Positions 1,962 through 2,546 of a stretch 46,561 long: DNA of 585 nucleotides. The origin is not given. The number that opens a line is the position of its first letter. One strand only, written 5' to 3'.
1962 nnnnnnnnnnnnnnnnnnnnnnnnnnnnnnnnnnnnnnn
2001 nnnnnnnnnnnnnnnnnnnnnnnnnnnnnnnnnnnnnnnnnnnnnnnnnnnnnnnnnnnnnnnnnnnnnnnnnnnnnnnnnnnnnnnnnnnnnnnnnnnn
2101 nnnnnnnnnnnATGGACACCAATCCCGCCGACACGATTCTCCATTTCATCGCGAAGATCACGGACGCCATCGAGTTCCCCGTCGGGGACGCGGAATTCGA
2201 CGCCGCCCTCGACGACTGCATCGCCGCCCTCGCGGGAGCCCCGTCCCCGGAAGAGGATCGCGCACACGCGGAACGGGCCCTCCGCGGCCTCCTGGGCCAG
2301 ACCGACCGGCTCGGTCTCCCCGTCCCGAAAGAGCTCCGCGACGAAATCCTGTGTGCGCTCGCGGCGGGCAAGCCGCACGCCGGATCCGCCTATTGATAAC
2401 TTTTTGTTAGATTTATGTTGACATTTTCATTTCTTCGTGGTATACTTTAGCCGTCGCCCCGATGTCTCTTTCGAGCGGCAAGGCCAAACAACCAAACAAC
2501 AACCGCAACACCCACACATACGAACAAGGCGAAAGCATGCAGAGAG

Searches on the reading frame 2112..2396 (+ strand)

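Call 34: search_protein_families(library=pfam, proteins=[window:2112-2396:+], max_evalue=0.01)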
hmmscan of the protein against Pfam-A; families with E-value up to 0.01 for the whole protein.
window:2112-2396:+ (94 aa): 1 family
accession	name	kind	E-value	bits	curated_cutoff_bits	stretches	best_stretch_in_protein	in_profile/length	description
PF19380.4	DUF5955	-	0.0017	19.2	27.1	1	28-82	10-63/88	Family of unknown function (DUF5955)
